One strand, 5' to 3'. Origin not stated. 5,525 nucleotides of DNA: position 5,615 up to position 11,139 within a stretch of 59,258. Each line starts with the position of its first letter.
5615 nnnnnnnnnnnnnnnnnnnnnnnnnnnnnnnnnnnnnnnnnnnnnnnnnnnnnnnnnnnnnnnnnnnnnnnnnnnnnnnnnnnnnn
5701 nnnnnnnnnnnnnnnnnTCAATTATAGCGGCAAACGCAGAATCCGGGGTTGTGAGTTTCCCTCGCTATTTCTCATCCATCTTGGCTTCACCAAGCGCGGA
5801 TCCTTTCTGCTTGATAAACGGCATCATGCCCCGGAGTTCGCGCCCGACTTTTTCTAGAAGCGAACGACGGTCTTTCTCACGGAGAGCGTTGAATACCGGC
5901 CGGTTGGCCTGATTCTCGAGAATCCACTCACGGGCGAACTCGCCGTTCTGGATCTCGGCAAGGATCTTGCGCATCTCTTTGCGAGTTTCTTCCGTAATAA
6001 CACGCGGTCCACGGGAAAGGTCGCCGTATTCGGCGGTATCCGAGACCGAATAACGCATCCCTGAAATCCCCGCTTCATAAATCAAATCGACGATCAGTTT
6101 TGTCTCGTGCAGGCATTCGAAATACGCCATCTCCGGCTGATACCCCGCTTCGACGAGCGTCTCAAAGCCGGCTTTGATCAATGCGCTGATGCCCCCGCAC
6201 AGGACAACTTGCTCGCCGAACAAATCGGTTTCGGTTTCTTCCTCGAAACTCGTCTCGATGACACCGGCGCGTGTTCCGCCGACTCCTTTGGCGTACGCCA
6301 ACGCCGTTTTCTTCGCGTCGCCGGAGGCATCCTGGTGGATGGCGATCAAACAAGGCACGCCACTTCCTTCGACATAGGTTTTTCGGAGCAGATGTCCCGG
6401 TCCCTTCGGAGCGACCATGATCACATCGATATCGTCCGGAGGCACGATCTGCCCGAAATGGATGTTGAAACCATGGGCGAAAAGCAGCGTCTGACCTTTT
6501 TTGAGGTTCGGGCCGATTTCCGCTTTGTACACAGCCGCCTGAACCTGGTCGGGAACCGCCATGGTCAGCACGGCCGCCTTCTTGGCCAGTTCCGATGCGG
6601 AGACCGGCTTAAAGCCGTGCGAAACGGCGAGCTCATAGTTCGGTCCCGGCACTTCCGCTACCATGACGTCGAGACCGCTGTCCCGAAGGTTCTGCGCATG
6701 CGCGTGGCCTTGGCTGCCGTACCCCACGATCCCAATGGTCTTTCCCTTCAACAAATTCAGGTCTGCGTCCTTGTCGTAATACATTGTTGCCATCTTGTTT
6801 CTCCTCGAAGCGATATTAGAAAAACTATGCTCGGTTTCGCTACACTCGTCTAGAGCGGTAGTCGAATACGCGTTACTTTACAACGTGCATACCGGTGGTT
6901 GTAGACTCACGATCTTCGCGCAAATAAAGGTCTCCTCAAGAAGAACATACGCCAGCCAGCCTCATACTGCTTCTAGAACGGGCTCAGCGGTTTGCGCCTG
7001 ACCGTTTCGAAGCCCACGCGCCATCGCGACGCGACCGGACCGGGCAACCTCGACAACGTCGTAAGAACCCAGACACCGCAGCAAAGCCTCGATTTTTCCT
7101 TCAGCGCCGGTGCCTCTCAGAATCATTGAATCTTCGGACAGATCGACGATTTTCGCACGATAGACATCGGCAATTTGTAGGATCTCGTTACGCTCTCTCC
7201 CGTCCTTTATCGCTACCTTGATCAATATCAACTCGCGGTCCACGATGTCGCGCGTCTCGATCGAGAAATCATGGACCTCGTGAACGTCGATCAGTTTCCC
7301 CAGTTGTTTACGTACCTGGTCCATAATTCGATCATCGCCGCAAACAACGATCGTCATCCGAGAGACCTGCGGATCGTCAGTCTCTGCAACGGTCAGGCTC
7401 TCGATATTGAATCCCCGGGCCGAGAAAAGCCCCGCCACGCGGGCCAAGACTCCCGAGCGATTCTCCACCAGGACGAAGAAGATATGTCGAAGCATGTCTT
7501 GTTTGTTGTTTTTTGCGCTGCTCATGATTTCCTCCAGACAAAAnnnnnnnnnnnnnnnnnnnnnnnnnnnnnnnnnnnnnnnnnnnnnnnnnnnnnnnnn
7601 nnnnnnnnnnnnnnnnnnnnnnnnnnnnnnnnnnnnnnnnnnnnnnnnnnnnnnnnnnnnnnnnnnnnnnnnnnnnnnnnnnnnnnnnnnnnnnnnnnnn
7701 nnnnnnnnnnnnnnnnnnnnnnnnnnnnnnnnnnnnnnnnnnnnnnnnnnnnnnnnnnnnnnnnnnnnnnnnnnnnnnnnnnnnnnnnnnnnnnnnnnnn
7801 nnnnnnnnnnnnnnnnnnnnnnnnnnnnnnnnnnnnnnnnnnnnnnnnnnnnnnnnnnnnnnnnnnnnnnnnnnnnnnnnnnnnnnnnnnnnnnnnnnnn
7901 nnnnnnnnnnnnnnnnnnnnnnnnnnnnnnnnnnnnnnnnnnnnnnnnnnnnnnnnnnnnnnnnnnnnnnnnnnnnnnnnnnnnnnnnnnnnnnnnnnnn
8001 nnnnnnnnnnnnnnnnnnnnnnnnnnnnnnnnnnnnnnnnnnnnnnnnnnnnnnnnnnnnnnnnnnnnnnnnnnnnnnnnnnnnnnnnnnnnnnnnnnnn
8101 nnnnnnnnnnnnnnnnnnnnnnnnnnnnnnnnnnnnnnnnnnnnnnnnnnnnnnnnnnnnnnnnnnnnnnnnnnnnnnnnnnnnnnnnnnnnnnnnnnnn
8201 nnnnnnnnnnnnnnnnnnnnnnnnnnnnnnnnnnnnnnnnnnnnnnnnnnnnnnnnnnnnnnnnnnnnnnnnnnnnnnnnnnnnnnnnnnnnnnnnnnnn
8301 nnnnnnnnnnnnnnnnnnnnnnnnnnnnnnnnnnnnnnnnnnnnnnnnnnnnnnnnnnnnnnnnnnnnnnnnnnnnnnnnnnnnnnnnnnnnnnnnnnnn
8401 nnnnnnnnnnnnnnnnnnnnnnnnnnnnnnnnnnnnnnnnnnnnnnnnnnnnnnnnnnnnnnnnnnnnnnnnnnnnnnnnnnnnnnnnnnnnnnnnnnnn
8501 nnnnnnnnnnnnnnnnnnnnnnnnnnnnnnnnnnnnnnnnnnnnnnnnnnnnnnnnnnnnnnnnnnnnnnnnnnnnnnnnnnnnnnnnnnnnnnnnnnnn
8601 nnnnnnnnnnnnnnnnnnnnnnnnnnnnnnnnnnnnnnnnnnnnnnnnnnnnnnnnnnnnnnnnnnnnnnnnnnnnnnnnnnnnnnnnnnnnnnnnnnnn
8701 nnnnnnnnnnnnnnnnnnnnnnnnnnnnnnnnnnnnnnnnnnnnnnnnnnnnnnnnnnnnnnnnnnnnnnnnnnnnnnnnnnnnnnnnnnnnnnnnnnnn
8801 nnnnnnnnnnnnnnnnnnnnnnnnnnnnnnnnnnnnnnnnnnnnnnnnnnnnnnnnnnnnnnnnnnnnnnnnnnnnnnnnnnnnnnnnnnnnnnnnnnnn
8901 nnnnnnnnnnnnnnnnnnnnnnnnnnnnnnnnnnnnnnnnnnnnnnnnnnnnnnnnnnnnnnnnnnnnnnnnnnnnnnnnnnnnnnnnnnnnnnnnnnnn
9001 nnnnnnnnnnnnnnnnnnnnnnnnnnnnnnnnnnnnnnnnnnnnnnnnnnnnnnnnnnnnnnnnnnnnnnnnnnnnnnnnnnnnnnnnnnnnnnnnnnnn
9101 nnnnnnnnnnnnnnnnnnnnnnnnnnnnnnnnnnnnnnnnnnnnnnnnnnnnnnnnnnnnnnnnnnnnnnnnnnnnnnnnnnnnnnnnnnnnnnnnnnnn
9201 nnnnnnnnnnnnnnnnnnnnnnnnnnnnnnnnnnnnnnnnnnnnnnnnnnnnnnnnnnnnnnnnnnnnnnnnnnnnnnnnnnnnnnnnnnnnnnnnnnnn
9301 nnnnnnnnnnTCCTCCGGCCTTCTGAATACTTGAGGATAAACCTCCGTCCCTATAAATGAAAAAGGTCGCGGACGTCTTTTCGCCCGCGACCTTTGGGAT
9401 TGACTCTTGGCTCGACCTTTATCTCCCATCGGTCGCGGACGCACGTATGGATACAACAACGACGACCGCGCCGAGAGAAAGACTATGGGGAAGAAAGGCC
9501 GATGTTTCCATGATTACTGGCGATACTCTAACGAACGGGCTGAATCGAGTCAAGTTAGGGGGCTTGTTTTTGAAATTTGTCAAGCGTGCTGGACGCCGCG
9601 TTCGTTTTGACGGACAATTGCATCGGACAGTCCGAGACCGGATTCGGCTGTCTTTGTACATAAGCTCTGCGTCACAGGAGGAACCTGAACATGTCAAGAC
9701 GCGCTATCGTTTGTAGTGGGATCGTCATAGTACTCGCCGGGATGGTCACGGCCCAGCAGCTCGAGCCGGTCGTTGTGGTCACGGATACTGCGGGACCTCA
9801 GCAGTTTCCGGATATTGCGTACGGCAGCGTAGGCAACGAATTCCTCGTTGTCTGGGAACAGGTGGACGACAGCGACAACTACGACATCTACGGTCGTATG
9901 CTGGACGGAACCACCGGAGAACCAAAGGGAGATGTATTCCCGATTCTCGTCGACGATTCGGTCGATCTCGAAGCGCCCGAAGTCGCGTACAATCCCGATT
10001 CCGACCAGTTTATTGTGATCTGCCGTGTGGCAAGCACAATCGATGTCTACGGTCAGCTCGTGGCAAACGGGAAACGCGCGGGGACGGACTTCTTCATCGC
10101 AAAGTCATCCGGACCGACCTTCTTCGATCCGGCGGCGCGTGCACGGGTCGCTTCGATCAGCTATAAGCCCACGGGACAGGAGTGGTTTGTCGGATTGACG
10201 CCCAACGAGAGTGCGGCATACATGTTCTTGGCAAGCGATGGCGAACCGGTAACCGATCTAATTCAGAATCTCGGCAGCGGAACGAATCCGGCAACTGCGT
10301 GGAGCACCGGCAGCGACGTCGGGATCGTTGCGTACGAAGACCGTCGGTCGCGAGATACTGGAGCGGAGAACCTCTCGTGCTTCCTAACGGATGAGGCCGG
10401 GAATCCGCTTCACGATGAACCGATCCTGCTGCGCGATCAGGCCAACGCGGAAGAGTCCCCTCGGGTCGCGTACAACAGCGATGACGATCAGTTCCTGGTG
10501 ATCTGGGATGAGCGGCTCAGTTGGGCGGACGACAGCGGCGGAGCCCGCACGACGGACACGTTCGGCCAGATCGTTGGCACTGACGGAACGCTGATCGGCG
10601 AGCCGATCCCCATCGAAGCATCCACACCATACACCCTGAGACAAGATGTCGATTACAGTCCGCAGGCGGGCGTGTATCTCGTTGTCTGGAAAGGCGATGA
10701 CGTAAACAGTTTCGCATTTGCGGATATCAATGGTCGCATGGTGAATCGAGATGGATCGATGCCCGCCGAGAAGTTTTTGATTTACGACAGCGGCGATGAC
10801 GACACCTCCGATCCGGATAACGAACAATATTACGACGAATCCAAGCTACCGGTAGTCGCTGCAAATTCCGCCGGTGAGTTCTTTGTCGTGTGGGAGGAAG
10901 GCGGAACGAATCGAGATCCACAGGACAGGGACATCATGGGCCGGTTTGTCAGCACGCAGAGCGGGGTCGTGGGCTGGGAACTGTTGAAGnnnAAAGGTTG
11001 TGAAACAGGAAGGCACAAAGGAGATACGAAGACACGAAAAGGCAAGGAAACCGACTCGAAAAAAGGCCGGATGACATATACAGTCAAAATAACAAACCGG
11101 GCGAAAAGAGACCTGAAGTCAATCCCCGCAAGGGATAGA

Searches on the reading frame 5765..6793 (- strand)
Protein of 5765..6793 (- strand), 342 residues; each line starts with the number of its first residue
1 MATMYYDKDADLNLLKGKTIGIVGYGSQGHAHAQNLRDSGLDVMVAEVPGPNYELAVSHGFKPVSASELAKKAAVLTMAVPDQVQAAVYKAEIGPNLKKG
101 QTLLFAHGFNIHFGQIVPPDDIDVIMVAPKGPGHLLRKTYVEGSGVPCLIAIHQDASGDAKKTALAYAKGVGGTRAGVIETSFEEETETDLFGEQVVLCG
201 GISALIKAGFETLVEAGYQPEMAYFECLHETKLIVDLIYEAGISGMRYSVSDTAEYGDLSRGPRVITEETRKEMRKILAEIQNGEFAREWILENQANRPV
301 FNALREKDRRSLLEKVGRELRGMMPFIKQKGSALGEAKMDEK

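Call 19: search_protein_families(library=pfam, max_evalue=0.001, proteins=[window:5765-6793:-])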
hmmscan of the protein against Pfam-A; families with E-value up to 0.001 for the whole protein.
window:5765-6793:- (342 aa): 6 families
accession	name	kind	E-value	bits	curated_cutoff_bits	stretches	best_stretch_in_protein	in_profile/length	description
PF07991.19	KARI_N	-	2e-71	239.4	20.6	1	15-177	2-165/165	Acetohydroxy acid isomeroreductase, NADPH-binding domain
PF01450.25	KARI_C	-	3.2e-67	225.8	29.1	1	183-325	1-143/144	Ketol-acid reductoisomerase, C-terminal domain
PF02826.25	2-Hacid_dh_C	-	5.4e-08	32.9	25.1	1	10-83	29-102/178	D-isomer specific 2-hydroxyacid dehydrogenase, NAD binding domain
PF03807.23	F420_oxidored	-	5.5e-06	27.3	21.6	1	19-102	1-87/94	NADP oxidoreductase coenzyme F420-dependent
PF00670.27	AdoHcyase_NAD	-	2.1e-05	25.2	27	1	14-78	20-84/162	S-adenosyl-L-homocysteine hydrolase, NAD binding domain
PF03446.21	NAD_binding_2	-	2.8e-05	24.6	21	1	19-103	1-89/161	NAD binding domain of 6-phosphogluconate dehydrogenase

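Call 46: list_cluster_members(proteins=[window:5765-6790:-, window:3547-4296:-, window:16726-17949:-, window:46098-46934:-, window:11761-12192:+])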
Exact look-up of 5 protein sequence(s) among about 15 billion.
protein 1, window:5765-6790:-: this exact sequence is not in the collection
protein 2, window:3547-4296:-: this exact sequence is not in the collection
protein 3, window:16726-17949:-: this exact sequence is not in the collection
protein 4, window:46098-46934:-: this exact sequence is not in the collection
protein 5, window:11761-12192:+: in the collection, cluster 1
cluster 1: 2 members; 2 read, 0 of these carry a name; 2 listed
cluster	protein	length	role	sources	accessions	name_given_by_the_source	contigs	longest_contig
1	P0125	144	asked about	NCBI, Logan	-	-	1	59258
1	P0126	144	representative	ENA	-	-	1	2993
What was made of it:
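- Tried and rejected: Exact look-ups of housekeeping proteins, tried in order to name the organism, failed (call 46).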

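Call 47: find_encoding_contigs(protein=P0126, flank=5000)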
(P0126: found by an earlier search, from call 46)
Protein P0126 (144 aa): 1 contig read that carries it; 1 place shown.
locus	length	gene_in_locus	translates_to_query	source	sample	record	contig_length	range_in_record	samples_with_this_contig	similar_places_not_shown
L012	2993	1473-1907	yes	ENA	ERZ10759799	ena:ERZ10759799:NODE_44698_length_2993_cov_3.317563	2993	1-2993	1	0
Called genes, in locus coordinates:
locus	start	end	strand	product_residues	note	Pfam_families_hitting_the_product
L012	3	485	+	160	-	?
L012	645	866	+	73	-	-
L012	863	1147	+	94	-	PF15738:YafQ_toxin (weak)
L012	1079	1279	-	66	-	-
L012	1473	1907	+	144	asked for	PF03683:UPF0175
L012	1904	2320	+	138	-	PF01850:PIN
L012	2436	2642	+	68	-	-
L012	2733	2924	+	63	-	-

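Call 72: search_protein_families(library=pfam, max_evalue=1, proteins=[L012:645-863:+, L012:863-1144:+])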
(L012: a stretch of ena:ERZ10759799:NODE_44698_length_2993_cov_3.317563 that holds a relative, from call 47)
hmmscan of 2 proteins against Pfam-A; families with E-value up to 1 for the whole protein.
L012:645-863:+ (73 aa): 0 families

L012:863-1144:+ (94 aa): 5 families
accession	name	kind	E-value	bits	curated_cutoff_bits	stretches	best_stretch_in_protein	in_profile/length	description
PF15738.11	YafQ_toxin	-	9.6e-07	29.5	30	1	3-93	2-86/88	Bacterial toxin of type II toxin-antitoxin system, YafQ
PF06769.20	YoeB_toxin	-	0.0016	18.9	27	1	18-72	13-67/80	YoeB-like toxin of bacterial type II toxin-antitoxin system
PF05016.21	ParE_toxin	-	0.051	14.6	23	1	14-94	11-89/89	ParE toxin of type II toxin-antitoxin system, parDE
PF13977.11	TetR_C_6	-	0.077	13.6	27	1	14-61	40-91/115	BetI-type transcriptional repressor, C-terminal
PF05015.19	HigB-like_toxin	-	0.08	13.9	27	1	21-74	28-81/91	RelE-like toxin of type II toxin-antitoxin system HigB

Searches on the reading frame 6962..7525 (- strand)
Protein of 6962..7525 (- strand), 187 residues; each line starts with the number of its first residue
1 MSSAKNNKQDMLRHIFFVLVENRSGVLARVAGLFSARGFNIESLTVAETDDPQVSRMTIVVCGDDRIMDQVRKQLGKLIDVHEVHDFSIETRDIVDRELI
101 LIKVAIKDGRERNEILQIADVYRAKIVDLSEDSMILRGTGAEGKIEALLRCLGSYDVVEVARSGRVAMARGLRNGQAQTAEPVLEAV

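Call 19: search_protein_families(library=pfam, max_evalue=0.001, proteins=[window:6962-7525:-])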
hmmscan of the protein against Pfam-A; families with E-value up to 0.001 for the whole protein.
window:6962-7525:- (187 aa): 5 families
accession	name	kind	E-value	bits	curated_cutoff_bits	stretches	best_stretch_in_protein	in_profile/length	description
PF10369.15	ALS_ss_C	-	2.6e-26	91.9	23.2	1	97-171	1-74/74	Small subunit of acetolactate synthase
PF22629.2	ACT_AHAS_ss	-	7.5e-24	84.1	27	1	18-82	3-66/67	AHAS small subunit-like ACT domain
PF13710.12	ACT_5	-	7.7e-19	67.7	27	1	22-84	1-62/62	ACT domain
PF01842.31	ACT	-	5.3e-15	55.3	27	1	15-79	2-65/66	ACT domain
PF13291.12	ACT_4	-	0.00045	21.3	27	0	18-85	11-79/80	ACT domain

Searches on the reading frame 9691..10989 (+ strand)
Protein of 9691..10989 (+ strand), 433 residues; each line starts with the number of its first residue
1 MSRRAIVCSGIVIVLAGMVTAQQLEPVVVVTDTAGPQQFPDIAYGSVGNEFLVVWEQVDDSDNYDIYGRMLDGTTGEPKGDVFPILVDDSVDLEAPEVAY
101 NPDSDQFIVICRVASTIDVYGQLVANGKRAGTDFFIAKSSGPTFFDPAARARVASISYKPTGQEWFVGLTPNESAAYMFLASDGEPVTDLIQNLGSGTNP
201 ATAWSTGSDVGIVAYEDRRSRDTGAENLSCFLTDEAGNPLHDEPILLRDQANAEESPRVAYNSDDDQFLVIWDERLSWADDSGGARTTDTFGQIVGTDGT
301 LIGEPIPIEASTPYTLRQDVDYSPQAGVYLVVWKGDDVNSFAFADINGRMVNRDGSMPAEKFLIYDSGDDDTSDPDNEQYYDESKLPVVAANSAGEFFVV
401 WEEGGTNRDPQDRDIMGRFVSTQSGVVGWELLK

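Call 6: search_protein_families(library=pfam, max_evalue=1, proteins=[window:9691-10989:+])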
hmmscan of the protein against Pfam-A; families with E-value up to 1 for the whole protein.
window:9691-10989:+ (433 aa): 0 families

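Call 22: find_related_loci(query=window:9691-10989:+, collection=genome_contigs, flank=10000)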
Query window:9691-10989:+ (433 aa) in genome_contigs; peptide patterns used: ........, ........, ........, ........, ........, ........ (x = any residue, [..] = any of these).
23 stretches matched a pattern; 3 encode a relative of the query (tblastn E <= 1e-3); 3 distinct loci.
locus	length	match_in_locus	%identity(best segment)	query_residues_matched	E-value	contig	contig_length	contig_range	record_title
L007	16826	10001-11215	49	13-420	6e-120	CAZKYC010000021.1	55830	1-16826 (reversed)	MAG TPA_asm: uncultured bacterium isolate SRP141376_co3_53 genome assembly, contig: NODE_1342_length_55830_cov_8.025190,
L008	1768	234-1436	50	21-433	1e-122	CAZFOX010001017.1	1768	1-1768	MAG TPA_asm: uncultured bacterium isolate SRP278314_co1_145 genome assembly, contig: NODE_103962_length_1768_cov_3.29246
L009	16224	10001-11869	29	24-431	4e-28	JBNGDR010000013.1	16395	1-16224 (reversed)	MAG: Anaerolineae bacterium isolate E05-034 bin59_IDBA_re-assembly_contigs.fa-13, whole genome shotgun sequence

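Call 39: find_related_loci(query=window:9691-10989:+, collection=metagenome_contigs, flank=6000)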
Query window:9691-10989:+ (433 aa) in metagenome_contigs; peptide patterns used: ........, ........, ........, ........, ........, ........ (x = any residue, [..] = any of these).
54 stretches matched a pattern; 1 encode a relative of the query (tblastn E <= 1e-3); 1 distinct loci.
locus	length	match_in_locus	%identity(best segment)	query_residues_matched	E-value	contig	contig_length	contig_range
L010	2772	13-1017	25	30-364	3e-13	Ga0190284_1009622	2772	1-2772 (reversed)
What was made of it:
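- Tried and rejected: Metagenome contigs gave one 25% relative (call 39).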
